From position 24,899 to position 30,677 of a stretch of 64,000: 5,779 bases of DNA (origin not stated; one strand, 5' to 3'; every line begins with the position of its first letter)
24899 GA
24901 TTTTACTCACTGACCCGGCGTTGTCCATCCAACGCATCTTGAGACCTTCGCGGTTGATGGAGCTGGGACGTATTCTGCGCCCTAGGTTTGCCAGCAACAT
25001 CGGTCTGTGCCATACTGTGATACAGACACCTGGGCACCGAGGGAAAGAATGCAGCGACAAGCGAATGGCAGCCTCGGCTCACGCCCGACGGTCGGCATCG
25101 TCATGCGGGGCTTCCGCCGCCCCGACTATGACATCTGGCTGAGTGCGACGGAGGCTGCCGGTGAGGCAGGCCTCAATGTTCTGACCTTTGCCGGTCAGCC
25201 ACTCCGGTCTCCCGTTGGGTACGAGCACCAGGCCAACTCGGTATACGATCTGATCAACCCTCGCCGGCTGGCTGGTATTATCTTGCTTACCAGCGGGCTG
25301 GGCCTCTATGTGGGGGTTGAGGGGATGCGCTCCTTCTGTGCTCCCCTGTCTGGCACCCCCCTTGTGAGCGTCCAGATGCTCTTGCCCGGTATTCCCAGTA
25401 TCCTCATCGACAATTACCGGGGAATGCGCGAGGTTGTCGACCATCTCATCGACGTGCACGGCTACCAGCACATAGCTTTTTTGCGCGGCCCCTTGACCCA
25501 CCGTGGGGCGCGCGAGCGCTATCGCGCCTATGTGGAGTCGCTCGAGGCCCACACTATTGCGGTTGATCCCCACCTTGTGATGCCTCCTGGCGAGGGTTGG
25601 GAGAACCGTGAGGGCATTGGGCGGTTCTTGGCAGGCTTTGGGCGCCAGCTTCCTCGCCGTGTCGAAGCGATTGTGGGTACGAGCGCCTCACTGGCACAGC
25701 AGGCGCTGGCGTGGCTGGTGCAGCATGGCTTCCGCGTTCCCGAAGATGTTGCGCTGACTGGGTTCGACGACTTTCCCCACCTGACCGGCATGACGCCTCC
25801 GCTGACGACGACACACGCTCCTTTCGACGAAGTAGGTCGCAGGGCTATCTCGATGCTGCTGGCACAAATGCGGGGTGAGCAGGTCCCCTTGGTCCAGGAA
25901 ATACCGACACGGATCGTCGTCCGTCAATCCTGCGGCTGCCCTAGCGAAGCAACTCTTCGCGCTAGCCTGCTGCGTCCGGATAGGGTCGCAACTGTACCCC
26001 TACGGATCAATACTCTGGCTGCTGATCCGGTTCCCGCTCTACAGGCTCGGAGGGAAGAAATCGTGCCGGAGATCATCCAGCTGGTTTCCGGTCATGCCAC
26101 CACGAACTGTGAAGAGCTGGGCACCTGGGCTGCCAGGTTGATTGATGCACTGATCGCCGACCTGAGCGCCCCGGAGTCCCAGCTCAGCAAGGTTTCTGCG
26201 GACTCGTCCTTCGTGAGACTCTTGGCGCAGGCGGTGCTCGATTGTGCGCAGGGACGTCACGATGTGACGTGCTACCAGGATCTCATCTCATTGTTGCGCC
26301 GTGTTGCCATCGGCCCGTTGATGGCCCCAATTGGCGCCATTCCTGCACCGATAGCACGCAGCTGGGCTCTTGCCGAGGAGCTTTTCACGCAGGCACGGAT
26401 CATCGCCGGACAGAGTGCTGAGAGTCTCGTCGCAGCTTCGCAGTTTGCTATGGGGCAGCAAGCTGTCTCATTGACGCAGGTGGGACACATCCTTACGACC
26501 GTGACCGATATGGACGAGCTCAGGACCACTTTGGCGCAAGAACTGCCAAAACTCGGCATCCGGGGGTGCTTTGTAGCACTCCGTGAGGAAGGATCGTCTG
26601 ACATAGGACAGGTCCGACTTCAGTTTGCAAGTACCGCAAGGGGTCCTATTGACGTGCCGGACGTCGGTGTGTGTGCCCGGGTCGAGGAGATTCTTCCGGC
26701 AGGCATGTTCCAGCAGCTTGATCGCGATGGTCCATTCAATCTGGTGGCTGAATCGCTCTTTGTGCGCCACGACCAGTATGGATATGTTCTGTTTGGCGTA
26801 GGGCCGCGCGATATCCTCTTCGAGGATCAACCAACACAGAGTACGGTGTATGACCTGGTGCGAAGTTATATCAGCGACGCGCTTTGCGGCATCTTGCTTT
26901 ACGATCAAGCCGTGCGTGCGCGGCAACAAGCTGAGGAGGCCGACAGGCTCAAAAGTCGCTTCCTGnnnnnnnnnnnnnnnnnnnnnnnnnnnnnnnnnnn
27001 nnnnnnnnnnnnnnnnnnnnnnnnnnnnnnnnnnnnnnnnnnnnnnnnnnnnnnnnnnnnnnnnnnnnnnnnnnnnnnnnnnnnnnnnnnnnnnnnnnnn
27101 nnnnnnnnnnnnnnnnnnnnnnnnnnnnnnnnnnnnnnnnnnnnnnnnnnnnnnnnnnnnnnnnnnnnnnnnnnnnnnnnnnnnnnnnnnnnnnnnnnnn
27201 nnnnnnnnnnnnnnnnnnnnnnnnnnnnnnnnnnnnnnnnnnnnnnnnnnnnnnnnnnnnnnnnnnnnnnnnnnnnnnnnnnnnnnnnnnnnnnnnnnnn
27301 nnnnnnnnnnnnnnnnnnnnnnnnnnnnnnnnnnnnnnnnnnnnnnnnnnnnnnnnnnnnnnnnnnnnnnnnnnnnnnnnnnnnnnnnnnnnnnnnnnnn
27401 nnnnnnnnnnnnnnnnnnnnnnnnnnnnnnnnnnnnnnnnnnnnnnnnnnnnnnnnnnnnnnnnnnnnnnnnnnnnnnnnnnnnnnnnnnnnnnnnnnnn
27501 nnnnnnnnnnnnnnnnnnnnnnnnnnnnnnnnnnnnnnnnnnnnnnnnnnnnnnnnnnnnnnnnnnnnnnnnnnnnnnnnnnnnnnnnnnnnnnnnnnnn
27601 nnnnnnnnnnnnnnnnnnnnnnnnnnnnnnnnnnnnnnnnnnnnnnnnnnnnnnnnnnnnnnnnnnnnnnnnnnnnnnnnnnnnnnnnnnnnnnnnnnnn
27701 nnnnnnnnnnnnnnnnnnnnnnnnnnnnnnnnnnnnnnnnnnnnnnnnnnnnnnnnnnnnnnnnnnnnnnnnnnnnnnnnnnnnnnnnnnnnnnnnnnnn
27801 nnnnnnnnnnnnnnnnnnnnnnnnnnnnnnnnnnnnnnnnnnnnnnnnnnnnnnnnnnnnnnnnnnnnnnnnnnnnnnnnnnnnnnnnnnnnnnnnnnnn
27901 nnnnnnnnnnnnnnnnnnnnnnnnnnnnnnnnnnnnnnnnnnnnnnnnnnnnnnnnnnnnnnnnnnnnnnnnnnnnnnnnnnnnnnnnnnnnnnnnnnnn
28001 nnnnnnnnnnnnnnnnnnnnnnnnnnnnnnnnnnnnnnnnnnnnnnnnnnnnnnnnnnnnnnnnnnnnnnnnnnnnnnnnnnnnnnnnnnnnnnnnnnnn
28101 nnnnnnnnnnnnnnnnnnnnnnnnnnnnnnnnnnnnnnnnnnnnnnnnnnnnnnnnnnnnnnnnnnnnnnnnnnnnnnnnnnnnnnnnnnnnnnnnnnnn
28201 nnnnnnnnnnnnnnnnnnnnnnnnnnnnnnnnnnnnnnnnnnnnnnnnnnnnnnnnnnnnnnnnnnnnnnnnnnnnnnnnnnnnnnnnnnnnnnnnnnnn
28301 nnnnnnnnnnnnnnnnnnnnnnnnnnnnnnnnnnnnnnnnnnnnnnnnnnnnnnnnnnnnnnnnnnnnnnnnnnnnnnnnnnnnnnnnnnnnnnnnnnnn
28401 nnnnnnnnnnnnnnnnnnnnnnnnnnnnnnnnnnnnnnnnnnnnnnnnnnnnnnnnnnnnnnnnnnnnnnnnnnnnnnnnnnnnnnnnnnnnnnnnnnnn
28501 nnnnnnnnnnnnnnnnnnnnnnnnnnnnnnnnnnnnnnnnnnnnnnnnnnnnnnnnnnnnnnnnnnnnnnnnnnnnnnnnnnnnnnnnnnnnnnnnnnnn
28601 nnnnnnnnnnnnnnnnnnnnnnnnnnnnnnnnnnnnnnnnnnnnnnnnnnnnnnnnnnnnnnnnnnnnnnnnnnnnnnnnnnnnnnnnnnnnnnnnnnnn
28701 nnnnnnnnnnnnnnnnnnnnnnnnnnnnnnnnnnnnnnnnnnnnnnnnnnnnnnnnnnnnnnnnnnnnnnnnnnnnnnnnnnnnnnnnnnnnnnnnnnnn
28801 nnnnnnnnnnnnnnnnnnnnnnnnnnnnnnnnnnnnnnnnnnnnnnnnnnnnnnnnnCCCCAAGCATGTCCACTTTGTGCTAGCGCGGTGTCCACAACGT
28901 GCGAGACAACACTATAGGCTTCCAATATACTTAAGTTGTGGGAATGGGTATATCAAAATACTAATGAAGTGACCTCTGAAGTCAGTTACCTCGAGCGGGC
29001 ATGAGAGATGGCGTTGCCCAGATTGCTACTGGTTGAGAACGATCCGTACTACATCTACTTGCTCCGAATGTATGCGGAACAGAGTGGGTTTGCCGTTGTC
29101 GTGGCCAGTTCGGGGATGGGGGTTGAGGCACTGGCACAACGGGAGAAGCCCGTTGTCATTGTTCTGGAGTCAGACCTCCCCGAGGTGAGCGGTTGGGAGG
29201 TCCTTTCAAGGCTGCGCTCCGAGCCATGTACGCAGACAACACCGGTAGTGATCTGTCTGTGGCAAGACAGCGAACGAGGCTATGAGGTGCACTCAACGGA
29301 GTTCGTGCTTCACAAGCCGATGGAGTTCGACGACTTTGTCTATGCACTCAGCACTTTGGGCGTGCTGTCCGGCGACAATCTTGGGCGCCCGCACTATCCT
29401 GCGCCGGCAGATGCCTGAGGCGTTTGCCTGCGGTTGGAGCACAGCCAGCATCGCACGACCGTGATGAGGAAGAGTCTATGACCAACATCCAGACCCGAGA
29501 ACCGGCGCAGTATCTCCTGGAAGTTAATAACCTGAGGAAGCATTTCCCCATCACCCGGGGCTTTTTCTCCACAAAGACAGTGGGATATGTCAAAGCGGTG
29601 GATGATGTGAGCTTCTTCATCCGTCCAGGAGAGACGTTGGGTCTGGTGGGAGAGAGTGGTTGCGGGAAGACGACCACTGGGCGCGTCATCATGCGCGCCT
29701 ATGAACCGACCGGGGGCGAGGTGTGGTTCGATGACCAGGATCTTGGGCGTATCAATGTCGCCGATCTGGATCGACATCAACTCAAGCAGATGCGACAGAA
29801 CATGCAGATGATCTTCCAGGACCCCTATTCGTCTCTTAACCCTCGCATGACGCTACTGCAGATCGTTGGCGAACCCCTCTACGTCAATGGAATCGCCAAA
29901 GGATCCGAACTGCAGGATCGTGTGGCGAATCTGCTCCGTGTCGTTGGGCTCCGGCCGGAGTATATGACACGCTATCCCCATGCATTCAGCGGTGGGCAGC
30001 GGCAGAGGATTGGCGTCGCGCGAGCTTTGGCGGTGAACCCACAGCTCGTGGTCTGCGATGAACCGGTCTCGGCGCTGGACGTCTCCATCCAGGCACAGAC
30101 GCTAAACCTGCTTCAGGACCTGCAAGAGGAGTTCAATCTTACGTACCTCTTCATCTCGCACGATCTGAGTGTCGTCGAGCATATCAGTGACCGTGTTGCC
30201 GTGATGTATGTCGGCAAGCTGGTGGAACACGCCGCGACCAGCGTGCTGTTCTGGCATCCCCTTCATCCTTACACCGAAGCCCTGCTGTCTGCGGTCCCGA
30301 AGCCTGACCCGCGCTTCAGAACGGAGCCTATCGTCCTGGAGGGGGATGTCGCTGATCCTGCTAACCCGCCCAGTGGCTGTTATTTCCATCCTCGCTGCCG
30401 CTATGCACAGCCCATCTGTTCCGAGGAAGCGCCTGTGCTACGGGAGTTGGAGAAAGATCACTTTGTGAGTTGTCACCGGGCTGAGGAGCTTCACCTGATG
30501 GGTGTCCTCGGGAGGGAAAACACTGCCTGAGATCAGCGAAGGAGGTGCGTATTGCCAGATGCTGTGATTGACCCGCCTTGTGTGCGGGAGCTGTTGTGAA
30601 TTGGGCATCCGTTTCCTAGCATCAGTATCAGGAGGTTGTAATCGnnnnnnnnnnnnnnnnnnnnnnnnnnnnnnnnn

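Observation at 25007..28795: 1262-aa soluble hybrid regulator: LacI-type sugar-binding sensor fold, then histidine kinase, pseudo-REC, REC and AraC HTH, placed to control a uronate utilisation cluster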

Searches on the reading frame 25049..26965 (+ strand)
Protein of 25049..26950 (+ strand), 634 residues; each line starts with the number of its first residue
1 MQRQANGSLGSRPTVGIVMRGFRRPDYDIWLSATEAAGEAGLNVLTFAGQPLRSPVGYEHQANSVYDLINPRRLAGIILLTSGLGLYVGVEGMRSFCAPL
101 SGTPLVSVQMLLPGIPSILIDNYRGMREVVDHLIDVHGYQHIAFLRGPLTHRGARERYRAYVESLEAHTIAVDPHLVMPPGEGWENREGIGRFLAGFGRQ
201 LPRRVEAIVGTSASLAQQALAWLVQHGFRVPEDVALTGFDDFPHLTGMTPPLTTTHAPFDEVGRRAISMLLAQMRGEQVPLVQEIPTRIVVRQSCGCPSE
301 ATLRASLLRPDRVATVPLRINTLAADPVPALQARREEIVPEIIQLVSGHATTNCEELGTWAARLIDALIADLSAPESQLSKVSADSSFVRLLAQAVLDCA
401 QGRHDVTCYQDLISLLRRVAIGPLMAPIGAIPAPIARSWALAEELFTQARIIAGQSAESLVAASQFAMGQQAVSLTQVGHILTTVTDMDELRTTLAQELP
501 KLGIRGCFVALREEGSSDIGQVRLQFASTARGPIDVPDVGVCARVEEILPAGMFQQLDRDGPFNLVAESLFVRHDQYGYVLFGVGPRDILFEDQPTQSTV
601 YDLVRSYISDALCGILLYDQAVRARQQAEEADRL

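Call 13: search_solved_structures(query=window:25049-26950:+, max_evalue=0.01, show_alignments=2)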
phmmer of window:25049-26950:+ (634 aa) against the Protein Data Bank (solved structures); distinct sequences matched with E-value up to 0.01: 63 (the best 60 are shown).
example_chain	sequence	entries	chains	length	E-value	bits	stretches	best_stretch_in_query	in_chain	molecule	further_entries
9nt3_D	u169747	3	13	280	1.7e-26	96.4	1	68-299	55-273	Ancestral LacI Transcription Factor | LacI Transcription Factor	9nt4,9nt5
9nt6_A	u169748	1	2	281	6.3e-17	64.8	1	96-299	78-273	LacI Transcription Factor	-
3kke_A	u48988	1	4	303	3.4e-16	62.4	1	96-298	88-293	LacI family Transcriptional regulator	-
3bbl_A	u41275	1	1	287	1.8e-14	56.8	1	119-279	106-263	Regulatory protein of LacI family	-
4kmr_A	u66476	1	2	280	1.1e-13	54.1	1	98-296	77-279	Transcriptional regulator, LacI family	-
4wxe_A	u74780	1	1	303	1.2e-13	54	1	104-280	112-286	Transcriptional regulator, LacI family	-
6chk_A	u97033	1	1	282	1.3e-13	53.9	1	104-280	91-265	Transcriptional regulator, LacI family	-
4rk4_A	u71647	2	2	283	1.3e-13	53.9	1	104-280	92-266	Transcriptional regulator, LacI family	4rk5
3egc_A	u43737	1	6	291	5.1e-13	51.9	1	62-292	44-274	putative ribose operon repressor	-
1tlf_A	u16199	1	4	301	5.9e-13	51.7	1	114-305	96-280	LAC REPRESSOR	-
1lbg_A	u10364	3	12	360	8.5e-13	51.2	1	114-305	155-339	PROTEIN (LACTOSE OPERON REPRESSOR) | INTACT LACTOSE OPERON REPRESSOR WITH GRATUITOUS INDUCER IPTG | LAC REPRESSOR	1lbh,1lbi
3edc_A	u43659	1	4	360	9e-13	51.1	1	114-305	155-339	Lactose operon repressor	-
1jyf_A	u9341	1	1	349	1e-12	50.9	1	114-303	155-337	Lactose Operon Repressor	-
1jye_A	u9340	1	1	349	1e-12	50.9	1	114-303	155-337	Lactose Operon Repressor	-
5ysz_A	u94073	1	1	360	1.2e-12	50.6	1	117-294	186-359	Transcriptional regulator, LacI family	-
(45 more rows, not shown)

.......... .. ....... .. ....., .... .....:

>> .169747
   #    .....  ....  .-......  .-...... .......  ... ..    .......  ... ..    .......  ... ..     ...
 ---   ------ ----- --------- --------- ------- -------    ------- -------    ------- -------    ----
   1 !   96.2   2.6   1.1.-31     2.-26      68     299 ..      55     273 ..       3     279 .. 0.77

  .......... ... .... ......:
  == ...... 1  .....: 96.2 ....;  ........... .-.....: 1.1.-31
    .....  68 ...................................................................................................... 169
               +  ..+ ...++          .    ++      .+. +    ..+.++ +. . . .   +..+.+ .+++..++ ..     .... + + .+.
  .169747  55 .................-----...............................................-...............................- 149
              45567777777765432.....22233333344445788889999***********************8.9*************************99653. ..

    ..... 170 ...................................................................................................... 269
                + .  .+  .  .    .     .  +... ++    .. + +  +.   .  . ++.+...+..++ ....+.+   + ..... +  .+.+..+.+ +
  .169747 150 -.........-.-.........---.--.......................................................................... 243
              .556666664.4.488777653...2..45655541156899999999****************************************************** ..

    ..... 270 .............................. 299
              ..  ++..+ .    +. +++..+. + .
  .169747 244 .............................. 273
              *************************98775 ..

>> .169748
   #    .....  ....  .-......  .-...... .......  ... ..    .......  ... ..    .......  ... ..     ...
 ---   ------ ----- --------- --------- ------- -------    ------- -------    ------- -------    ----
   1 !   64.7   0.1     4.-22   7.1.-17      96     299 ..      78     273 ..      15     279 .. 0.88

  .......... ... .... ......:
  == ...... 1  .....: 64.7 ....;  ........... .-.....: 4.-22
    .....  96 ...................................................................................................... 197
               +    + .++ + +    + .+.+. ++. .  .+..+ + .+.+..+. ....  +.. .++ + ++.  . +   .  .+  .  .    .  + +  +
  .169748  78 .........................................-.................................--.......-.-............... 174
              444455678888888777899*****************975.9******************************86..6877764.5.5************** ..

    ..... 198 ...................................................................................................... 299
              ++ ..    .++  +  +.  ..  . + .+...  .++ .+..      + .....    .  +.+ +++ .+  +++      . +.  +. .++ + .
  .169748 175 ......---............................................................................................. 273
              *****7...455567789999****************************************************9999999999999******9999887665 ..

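Call 39: predict_structure(alignment_id=A2)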
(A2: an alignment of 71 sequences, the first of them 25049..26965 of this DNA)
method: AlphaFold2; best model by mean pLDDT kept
length: 639 residues; sequences in the alignment: 71
mean_pLDDT: 90.0   pTM: 0.86
mean pLDDT of the five models: 90.0, 89.7, 89.3, 88.3, 86.8
residues with pLDDT >= 90: 458; 70-90: 134; 50-70: 27; < 50: 20
segments of 3 or more residues with pLDDT < 50: 1-8, 312-323
pLDDT, mean of each block of 10 residues (from residue 1): 45 94 92 96 96 90 95 96 92 96 96 97 98 98 95 95 99 98 92 97 98 96 97 97 89 95 98 97 97 91 71 45 70 92 83 81 97 92 94 93 88 91 68 86 95 90 87 92 94 95 94 72 94 92 92 90 95 94 86 73 95 92 91 85
secondary structure, 60 per line:
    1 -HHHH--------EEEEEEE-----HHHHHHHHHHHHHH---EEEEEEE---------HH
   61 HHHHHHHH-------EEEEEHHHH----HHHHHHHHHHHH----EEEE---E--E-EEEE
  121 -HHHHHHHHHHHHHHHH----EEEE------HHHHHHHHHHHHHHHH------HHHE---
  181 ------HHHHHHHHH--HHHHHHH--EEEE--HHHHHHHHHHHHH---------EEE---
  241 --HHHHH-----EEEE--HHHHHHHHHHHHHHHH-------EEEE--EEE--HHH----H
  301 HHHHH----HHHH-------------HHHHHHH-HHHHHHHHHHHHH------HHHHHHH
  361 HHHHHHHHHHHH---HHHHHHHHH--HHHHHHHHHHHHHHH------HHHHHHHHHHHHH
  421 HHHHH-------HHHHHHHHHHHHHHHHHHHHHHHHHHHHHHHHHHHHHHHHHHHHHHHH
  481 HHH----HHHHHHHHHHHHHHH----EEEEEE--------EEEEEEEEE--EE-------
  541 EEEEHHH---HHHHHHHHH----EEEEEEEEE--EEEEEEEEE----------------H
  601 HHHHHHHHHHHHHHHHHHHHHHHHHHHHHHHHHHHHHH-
elements in order: H2-5 E14-20 H26-39 E43-49 H59-68 E76-80 H81-84 H89-100 E105-108 E117-120 H122-137 E142-145 H152-167 H187-195 H198-204 E207-210 H213-225 E235-237 H243-247 E253-256 H259-274 E282-285 E288-290 H300-305 H310-313 H327-333 H335-347 H354-372 H376-384 H387-401 H408-425 H433-483 H488-502 E507-512 E521-529 E541-544 H551-559 E564-572 E575-583 H600-638
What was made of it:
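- On Bacteroides-type HTCS: The AF2 model is a soluble fold (call 39).
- Checked: The AF2 model of residues 1-639 is a confident soluble fold (pLDDT 90, pTM 0.86; call 39).
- AF2 models residues 1-639 as one confident assembly (pTM 0.86; call 39).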

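Call 41: fold_search(model_id=the predicted structure, library=pdb)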
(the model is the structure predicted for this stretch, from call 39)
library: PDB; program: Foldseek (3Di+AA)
matches with E <= 10: 1415; with E <= 0.001: 350
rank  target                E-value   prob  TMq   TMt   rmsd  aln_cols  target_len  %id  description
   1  9nt4_G                2.2e-15  1.00  0.36  0.83   4.1       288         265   29  Crystal structure of ecLacI transcription factor ancestor 1 bound to d-fucose (released 2025-06-18)
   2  9nt4_C                3.7e-15  1.00  0.37  0.84   3.9       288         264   28  Crystal structure of ecLacI transcription factor ancestor 1 bound to d-fucose (released 2025-06-18)
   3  9nt4_B                4.9e-15  1.00  0.36  0.85   3.7       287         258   28  Crystal structure of ecLacI transcription factor ancestor 1 bound to d-fucose (released 2025-06-18)
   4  5ysz_A                5.7e-15  1.00  0.37  0.68   5.6       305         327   26  transcriptional regulator CelR-cellobiose complex (released 2018-08-22)
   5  9nt4_A                1.1e-14  1.00  0.36  0.84   3.8       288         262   28  Crystal structure of ecLacI transcription factor ancestor 1 bound to d-fucose (released 2025-06-18)
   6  9nt3_B                1.3e-14  1.00  0.36  0.84   3.5       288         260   28  Crystal structure of apo ecLacI transcription factor ancestor 1 (released 2025-06-18)
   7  9nt4_D                2.2e-14  1.00  0.37  0.86   3.9       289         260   29  Crystal structure of ecLacI transcription factor ancestor 1 bound to d-fucose (released 2025-06-18)
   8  3kke_C                2.3e-14  1.00  0.37  0.78   4.2       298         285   23  Crystal structure of a LacI family transcriptional regulator from Mycobacterium smegmatis (released 2009-12-08)
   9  2o20_C                2.4e-14  1.00  0.38  0.85   3.1       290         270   24  Crystal structure of transcription regulator CcpA of Lactococcus lactis (released 2007-03-27)
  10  9nt4_H                2.4e-14  1.00  0.34  0.83   4.2       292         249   27  Crystal structure of ecLacI transcription factor ancestor 1 bound to d-fucose (released 2025-06-18)
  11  9nt4_F                2.5e-14  1.00  0.34  0.83   4.1       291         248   27  Crystal structure of ecLacI transcription factor ancestor 1 bound to d-fucose (released 2025-06-18)
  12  9nt4_E                2.7e-14  1.00  0.36  0.82   4.3       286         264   29  Crystal structure of ecLacI transcription factor ancestor 1 bound to d-fucose (released 2025-06-18)
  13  2o20_A                3.3e-14  1.00  0.37  0.83   3.4       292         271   23  Crystal structure of transcription regulator CcpA of Lactococcus lactis (released 2007-03-27)
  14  3brq_A                3.8e-14  1.00  0.36  0.79   4.2       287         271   23  Crystal structure of the Escherichia coli transcriptional repressor ascG (released 2008-01-22)
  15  9nt5                  4.6e-14  1.00  0.37  0.83   4.1       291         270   29  Crystal structure of ecLacI transcription factor ancestor 1 bound to glycerol (released 2025-06-18)
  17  9nt3_C                6.4e-14  1.00  0.36  0.83   3.8       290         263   28  Crystal structure of apo ecLacI transcription factor ancestor 1 (released 2025-06-18)
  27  9nt3_A                2.8e-13  1.00  0.35  0.83   3.5       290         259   27  Crystal structure of apo ecLacI transcription factor ancestor 1 (released 2025-06-18)
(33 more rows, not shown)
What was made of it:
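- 25088..25942 (+): LacI/GalR-type type-I periplasmic-binding-protein-fold ligand domain (residues 14-298), with no HTH in front. Foldseek target-normalised TM 0.8-0.86 to LacI, CelR, CcpA and RbsR (call 41).
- Checked: The N-terminal domain matches LacI-family regulatory domains by sequence (9nt3, 1.7e-26; call 13) and by fold (target-normalised TM up to 0.86; call 41).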

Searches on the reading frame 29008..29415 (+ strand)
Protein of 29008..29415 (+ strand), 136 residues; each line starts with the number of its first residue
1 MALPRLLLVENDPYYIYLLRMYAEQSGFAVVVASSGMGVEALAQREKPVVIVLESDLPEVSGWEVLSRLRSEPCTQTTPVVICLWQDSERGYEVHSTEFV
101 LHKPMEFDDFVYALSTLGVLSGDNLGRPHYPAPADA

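Call 7: search_protein_families(library=pfam, proteins=[window:29008-29415:+], max_evalue=0.001)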
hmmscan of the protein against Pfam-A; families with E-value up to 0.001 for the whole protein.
window:29008-29415:+ (136 aa): 1 family
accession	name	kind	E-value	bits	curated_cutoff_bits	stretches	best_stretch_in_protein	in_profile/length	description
PF00072.30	Response_reg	-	4.4e-11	43.4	30.2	1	7-111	2-107/111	Response regulator receiver domain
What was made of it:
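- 29008..29418 (+): Stand-alone pseudo-receiver (136 aa). Pfam Response_reg at 4.4e-11 (call 7).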

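Call 15: search_protein_families(library=ncbifam, proteins=[window:29008-29415:+], max_evalue=0.001)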
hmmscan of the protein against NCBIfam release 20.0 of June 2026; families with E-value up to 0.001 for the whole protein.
window:29008-29415:+ (136 aa): 30 families (the best 25 are shown)
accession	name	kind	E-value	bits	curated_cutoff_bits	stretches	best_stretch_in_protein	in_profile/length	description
NF012023.0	PRK15479.1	equivalog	2.2e-11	43.7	337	1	5-109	2-107/224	transcriptional regulator TctD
TIGR02154.1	PhoB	equivalog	1.1e-09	38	296.2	1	5-85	4-84/226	phosphate regulon transcriptional regulator PhoB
NF007135.0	PRK09581.1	equivalog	3.1e-09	36.2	474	1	5-105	4-107/457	PleD family two-component system response regulator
NF045717.1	DVU0259_DivK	exception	7.8e-09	35.7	160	1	5-112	4-110/117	DVU0259 family response regulator domain-containing protein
TIGR01387.1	cztR_silR_copR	subfamily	1.5e-08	34.6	279.2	1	7-112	2-108/218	heavy metal response regulator transcription factor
NF041866.1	EpsW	equivalog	1.6e-08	34.2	200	1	5-84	7-88/131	exopolysaccharide biosynthesis response regulator EpsW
NF007005.1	PRK09468.1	equivalog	9.2e-08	31.8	331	1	5-85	5-83/237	osmolarity response regulator transcription factor OmpR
NF012227.0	AdeR_RR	equivalog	1.4e-07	31.2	340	1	6-84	13-89/239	efflux system response regulator transcription factor AdeR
NF038297.2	hybrid_HK_HrmK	equivalog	3.7e-07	29.2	725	1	5-82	492-569/607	hybrid histidine kinase/response regulator HrmK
NF041733.1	resp_reg_CseB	equivalog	1.1e-06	28.1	350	1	5-82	2-76/228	two-component system response regulator CseB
NF045505.1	RR_RssB_Pseudo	equivalog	1.5e-06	27.6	700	1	5-82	7-82/394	two-component system response regulator RssB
NF008567.0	PRK11517.1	equivalog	2.7e-06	27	353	1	6-110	3-107/223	response regulator transcription factor HprR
NF053854.1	RespRegPhoBBctds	equivalog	5.7e-06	25.8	270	1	6-90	1-84/225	two-component system response regulator PhoB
NF045991.1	RespRegCtrARhodob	equivalog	5.9e-06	26.2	350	1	5-84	2-79/224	response regulator transcription factor CtrA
NF011695.0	PRK15115.1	equivalog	1.2e-05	24.3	763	1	5-82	8-83/445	two-component system response regulator GlrR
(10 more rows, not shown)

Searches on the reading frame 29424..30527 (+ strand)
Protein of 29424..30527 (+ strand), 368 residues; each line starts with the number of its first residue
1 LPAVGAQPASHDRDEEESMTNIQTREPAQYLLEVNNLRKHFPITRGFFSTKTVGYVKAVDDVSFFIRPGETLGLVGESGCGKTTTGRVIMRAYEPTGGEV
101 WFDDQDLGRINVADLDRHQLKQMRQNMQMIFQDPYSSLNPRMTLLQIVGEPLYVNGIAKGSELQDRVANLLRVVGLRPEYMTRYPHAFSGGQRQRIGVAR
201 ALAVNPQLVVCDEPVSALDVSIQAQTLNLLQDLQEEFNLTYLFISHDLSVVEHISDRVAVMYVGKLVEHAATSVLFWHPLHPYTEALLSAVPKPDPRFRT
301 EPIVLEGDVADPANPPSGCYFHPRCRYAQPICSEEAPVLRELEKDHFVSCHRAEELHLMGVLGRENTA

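Call 7: search_protein_families(library=pfam, proteins=[window:29424-30527:+], max_evalue=0.001)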
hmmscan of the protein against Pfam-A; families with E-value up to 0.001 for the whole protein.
window:29424-30527:+ (368 aa): 2 families
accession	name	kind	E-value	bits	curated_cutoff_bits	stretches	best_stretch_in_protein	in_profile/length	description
PF00005.33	ABC_tran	-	1.9e-31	109.9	25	1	60-215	2-136/137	ABC transporter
PF08352.17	oligo_HPY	-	1.5e-17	64.1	27.1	1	267-332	1-65/65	Oligopeptide/dipeptide transporter, C-terminal region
